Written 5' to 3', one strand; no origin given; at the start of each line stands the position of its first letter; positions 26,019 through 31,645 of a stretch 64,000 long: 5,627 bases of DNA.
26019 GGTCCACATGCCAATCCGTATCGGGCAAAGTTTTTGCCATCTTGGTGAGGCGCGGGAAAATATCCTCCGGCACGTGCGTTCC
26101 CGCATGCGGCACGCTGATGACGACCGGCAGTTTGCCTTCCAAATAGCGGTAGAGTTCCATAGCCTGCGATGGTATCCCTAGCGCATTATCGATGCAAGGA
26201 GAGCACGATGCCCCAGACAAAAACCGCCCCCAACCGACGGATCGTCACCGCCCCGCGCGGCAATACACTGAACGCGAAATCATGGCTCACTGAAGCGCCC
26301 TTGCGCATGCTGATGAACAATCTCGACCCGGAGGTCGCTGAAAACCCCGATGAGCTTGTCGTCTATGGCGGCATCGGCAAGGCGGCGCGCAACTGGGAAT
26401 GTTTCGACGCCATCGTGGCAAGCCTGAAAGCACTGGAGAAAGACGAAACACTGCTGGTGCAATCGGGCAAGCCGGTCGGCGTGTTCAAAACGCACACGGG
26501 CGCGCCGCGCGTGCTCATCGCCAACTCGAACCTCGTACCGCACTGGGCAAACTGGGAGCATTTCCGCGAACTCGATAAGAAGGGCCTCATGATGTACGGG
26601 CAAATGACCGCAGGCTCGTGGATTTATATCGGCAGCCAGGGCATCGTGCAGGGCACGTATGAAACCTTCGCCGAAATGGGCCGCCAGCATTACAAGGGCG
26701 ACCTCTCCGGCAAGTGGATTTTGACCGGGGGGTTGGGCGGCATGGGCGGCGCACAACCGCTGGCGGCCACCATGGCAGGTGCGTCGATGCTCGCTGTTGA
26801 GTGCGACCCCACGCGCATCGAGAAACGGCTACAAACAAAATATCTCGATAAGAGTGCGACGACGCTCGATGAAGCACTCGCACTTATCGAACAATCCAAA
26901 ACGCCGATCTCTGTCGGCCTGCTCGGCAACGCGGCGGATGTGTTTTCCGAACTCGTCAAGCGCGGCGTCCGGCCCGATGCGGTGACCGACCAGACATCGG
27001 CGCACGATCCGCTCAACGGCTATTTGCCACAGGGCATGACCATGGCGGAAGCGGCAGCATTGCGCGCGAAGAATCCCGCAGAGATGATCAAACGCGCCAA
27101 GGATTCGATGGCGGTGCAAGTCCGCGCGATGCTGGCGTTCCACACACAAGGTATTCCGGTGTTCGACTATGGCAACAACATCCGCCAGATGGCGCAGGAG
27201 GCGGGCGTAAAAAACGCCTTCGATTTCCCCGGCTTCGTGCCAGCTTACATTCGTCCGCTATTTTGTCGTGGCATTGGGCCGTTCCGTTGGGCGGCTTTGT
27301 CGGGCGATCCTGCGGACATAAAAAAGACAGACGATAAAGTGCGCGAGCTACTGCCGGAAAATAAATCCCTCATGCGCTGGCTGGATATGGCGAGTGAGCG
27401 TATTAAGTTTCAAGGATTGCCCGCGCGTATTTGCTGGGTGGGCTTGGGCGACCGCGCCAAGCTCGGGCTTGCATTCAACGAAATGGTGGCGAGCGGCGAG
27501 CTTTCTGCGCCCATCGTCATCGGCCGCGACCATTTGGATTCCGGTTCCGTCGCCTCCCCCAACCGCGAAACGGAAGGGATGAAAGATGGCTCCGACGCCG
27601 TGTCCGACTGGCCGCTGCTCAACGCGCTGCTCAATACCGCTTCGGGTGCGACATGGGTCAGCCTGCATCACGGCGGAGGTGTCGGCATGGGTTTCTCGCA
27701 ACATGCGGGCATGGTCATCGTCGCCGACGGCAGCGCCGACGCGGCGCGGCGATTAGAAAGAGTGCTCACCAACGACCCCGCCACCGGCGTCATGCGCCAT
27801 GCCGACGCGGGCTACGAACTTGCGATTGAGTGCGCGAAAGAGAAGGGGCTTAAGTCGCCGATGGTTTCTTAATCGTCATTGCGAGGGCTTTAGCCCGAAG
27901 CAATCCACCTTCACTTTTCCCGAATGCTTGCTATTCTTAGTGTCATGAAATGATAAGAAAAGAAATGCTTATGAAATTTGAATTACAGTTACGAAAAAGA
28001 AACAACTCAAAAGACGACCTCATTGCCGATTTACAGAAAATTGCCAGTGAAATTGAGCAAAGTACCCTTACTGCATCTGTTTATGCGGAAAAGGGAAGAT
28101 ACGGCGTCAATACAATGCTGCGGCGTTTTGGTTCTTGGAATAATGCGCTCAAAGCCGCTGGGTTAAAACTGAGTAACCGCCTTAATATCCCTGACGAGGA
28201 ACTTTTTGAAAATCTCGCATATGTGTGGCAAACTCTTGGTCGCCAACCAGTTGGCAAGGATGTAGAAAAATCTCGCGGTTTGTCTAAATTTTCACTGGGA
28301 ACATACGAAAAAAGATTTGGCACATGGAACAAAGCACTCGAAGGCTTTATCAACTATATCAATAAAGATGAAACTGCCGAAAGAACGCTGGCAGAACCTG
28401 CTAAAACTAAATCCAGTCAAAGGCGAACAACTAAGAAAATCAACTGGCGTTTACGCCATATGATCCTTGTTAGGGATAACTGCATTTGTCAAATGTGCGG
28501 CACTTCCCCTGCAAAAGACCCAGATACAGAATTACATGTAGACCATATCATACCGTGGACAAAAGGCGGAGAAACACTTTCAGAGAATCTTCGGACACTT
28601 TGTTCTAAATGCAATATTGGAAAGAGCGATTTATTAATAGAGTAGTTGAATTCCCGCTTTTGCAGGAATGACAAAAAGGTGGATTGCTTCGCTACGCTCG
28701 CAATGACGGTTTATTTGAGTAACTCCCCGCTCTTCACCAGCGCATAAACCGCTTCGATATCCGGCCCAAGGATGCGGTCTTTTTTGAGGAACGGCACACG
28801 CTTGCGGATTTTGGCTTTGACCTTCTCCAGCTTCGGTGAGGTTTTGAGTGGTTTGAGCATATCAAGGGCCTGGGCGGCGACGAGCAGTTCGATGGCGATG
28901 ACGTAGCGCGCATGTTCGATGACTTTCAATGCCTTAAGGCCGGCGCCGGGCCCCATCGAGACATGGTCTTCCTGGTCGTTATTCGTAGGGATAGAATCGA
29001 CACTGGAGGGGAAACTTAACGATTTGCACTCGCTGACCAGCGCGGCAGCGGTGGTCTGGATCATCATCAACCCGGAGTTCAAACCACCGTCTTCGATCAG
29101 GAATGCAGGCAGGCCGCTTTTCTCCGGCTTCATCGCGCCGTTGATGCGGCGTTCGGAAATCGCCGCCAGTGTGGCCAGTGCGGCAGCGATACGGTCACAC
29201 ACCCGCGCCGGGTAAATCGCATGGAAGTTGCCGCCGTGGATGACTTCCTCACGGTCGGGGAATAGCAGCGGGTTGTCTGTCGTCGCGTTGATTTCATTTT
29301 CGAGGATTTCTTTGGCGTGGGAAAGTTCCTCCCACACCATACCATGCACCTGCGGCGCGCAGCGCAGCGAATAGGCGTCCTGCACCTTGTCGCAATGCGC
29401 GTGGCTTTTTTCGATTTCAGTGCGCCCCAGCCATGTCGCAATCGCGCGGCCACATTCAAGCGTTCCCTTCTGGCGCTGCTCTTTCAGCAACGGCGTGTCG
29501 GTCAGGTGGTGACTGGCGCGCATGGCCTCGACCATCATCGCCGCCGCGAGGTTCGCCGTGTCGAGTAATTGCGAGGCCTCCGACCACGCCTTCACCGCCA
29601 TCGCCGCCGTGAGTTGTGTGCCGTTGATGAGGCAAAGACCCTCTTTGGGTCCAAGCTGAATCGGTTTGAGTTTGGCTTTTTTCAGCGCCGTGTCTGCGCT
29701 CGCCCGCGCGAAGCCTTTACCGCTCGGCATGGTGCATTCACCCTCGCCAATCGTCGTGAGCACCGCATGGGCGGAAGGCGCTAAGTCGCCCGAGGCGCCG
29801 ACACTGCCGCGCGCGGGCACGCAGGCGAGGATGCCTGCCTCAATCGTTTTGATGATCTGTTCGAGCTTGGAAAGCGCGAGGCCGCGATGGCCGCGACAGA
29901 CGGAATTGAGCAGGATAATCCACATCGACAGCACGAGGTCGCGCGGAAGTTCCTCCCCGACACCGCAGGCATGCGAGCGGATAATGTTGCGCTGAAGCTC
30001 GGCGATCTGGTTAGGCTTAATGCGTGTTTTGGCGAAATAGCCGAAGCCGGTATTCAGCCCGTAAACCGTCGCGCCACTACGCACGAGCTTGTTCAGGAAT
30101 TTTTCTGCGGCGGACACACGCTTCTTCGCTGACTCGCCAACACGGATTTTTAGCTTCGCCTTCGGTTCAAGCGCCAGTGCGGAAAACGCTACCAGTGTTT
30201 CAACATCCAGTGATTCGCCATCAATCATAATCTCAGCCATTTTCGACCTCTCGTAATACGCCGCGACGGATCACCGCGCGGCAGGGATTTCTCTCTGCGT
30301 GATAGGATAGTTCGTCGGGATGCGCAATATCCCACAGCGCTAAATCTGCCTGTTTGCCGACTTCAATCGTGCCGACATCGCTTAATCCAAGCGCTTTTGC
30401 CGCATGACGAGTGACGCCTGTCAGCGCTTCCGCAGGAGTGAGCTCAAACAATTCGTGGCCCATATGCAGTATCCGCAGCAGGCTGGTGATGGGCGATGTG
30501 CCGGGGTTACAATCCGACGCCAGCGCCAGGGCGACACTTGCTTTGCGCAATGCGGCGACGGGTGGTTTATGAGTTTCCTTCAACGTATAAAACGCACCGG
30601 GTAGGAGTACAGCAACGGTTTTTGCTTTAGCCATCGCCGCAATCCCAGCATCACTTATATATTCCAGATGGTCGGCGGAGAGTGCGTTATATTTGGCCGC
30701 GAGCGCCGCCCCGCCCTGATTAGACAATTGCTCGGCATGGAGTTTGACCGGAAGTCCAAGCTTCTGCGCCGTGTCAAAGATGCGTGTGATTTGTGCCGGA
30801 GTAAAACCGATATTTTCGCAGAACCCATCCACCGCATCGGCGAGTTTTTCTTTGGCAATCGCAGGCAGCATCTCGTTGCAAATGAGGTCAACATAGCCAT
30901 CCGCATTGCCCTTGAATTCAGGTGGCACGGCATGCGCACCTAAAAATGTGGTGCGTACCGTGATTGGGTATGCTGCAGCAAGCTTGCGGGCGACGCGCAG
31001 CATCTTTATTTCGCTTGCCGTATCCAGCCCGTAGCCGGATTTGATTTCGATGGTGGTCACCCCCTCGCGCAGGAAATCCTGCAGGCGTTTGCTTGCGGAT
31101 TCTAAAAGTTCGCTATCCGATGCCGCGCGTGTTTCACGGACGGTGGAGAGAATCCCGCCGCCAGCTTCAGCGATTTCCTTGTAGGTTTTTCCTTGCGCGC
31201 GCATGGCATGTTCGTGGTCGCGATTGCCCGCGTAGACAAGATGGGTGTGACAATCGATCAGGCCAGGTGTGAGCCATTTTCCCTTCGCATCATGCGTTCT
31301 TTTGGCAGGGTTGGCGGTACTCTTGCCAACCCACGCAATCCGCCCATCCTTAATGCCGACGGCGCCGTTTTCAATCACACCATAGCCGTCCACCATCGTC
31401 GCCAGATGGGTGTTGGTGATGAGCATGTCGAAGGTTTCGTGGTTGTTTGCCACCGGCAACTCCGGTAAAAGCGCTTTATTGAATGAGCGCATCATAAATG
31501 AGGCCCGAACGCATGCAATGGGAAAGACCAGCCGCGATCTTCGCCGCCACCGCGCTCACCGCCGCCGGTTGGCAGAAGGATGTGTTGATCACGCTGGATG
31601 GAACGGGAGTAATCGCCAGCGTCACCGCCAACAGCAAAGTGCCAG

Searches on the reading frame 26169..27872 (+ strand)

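Call 6: search_protein_families(library=pfam, proteins=[window:26169-27872:+], max_evalue=0.001)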
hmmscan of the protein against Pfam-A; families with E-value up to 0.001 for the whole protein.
window:26169-27872:+ (567 aa): 3 families
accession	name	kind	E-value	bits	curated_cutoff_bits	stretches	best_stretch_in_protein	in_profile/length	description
PF17392.7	Urocanase_C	-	2.6e-93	311.3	23.6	1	363-557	1-195/196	Urocanase C-terminal domain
PF01175.24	Urocanase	-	4.5e-90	301.3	23.2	1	155-360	1-209/209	Urocanase Rossmann-like domain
PF17391.7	Urocanase_N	-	1.3e-61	206.5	23.2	1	26-152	1-127/127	Urocanase N-terminal domain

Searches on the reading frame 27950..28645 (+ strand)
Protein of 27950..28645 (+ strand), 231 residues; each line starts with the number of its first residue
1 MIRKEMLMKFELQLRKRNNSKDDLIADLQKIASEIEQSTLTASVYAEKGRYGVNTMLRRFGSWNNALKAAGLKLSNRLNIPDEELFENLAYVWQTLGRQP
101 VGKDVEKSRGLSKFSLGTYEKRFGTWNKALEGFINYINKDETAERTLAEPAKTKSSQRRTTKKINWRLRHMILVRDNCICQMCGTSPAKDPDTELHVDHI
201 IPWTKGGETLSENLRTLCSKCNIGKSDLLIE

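Call 6: search_protein_families(library=pfam, proteins=[window:27950-28645:+], max_evalue=0.001)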
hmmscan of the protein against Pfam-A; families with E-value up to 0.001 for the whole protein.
window:27950-28645:+ (231 aa): 3 families
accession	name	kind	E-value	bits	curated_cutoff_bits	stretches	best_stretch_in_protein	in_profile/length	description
PF18780.6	HNH_repeat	-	8.3e-29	100.1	26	2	20-73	2-54/54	Homing endonuclease associated repeat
PF01844.29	HNH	-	9.4e-14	51.7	21.4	1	180-227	1-46/47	HNH endonuclease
PF14279.12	HNH_5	-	7.4e-11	42.3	27.5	1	180-225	1-43/56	HNH endonuclease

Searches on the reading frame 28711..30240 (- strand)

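Call 6: search_protein_families(library=pfam, proteins=[window:28711-30240:-], max_evalue=0.001)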
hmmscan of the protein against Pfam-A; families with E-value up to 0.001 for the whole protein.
window:28711-30240:- (509 aa): 1 family
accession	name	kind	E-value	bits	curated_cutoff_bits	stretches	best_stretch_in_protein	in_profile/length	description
PF00221.24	Lyase_aromatic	-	6.2e-158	526.7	27.3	1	29-480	13-466/466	Aromatic amino acid lyase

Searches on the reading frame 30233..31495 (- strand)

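Call 6: search_protein_families(library=pfam, proteins=[window:30233-31495:-], max_evalue=0.001)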
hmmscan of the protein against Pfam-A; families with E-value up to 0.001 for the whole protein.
window:30233-31495:- (420 aa): 3 families
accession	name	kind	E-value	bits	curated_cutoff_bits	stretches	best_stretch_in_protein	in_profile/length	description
PF07969.17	Amidohydro_3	-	3.3e-23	83.3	29.7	2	121-413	148-469/472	Amidohydrolase family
PF01979.26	Amidohydro_1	-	4e-21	76.1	25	1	75-393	2-322/345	Amidohydrolase family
PF00449.26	Urease_alpha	-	0.00043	21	23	1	16-64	60-103/121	Urease alpha-subunit, N-terminal domain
